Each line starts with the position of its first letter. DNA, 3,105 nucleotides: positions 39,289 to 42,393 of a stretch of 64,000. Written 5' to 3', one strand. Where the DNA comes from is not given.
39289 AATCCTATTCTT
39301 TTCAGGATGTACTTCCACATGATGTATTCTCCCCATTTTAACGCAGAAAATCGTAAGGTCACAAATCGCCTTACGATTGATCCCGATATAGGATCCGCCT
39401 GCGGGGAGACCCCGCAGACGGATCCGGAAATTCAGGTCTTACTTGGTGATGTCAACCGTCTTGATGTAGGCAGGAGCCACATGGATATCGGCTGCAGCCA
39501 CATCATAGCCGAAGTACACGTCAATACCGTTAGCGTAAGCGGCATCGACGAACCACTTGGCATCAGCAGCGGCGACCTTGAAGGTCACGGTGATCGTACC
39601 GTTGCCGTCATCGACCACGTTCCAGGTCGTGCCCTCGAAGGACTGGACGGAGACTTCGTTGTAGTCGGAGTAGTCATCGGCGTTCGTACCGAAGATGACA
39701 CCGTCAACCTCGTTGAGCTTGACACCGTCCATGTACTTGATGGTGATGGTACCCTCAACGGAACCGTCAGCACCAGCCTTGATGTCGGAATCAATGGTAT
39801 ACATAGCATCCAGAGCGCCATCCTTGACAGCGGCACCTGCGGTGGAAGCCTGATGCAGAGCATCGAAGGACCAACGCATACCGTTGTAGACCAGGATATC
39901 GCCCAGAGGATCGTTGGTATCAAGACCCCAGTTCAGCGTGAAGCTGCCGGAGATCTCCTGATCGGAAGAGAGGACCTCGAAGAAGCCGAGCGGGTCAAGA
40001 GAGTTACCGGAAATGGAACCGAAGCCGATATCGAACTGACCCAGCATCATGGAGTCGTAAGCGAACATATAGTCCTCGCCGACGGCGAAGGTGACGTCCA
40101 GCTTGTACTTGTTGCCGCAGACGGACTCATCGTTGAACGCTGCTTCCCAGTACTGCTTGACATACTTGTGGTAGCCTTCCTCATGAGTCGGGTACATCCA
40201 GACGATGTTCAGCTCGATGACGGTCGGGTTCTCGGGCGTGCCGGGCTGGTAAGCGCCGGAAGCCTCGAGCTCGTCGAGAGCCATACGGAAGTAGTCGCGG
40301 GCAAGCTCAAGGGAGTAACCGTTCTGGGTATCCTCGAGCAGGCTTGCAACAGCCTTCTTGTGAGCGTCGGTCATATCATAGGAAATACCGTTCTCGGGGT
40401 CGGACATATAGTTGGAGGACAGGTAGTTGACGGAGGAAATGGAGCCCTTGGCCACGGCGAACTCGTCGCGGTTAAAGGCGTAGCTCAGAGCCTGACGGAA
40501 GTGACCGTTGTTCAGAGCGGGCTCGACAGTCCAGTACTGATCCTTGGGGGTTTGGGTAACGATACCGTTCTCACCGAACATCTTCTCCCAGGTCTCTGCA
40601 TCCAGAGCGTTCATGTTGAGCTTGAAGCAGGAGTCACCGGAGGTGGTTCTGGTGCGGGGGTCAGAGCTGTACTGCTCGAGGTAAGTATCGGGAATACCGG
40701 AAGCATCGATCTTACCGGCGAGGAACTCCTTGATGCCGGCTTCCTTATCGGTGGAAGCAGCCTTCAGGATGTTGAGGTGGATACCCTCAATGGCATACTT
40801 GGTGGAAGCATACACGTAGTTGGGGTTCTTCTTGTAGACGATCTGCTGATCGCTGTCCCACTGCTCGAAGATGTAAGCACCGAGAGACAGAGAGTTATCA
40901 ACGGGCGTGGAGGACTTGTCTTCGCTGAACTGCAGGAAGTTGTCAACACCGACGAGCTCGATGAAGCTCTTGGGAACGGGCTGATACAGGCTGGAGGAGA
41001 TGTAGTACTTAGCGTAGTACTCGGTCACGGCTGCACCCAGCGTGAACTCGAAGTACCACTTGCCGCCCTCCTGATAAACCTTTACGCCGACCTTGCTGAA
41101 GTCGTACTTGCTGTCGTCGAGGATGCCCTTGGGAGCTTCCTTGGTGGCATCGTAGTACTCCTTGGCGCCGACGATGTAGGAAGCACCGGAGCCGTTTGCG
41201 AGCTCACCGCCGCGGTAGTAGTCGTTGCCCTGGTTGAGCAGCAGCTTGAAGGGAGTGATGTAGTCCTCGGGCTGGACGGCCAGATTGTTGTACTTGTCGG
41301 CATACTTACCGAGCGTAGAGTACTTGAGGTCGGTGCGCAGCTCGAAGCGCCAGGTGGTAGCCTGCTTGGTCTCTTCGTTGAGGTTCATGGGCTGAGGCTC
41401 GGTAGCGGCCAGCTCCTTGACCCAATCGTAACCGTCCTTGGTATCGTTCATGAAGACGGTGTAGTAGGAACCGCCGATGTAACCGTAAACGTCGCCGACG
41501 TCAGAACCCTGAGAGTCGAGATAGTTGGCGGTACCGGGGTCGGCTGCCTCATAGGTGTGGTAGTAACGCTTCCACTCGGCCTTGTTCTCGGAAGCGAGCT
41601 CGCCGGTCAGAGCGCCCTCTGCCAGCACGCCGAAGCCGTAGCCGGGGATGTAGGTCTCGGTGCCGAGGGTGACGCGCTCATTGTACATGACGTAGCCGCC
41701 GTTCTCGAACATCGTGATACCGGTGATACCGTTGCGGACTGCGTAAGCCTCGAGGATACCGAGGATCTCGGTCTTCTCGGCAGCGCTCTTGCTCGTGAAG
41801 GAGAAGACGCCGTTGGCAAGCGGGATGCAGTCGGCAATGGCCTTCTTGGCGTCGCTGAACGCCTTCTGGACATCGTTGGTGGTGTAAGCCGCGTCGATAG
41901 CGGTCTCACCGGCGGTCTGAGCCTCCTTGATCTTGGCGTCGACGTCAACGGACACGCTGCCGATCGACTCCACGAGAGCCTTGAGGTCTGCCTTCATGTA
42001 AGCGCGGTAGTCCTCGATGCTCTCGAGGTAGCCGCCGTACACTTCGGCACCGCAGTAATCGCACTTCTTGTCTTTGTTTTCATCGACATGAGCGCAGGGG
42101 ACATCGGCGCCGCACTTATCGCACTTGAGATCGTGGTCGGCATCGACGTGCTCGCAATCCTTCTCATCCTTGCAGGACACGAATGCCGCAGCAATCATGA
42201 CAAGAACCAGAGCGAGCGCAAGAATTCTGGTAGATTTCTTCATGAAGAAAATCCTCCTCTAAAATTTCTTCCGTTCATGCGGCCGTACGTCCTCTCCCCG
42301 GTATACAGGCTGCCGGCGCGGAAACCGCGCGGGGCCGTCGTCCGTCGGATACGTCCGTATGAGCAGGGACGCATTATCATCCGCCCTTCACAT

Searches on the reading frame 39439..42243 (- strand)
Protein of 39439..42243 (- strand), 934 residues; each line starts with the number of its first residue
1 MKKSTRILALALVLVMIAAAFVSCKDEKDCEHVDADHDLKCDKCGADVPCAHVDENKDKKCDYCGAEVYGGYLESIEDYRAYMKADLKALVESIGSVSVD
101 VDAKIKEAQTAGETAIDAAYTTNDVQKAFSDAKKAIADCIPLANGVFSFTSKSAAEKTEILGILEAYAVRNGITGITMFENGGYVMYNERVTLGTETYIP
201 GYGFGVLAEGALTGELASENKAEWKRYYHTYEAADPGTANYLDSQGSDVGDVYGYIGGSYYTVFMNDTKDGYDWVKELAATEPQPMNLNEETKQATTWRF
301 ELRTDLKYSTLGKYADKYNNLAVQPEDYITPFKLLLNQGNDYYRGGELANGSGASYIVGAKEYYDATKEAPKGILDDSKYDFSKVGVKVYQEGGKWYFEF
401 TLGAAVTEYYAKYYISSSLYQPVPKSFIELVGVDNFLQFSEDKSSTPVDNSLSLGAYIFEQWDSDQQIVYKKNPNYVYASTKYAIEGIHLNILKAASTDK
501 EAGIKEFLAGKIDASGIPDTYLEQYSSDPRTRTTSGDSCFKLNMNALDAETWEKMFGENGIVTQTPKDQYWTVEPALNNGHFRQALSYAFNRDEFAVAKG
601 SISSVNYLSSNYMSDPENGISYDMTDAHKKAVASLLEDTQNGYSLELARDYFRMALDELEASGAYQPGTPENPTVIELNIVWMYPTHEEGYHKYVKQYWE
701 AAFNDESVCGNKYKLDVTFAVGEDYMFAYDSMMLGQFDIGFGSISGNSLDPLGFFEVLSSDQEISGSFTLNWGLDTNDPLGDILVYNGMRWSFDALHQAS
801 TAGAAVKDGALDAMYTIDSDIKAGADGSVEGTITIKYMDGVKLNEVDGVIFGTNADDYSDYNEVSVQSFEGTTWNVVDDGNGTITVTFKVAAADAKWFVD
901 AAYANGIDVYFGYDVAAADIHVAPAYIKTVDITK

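Call 19: search_protein_families(library=pfam, proteins=[window:39439-42243:-], max_evalue=0.001)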
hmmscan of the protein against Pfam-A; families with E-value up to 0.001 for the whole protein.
window:39439-42243:- (934 aa): 1 family
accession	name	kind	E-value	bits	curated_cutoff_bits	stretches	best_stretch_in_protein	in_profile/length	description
PF00496.27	SBP_bac_5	-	1.6e-22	80.6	32.4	1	290-763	11-365/368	Bacterial extracellular solute-binding proteins, family 5 Middle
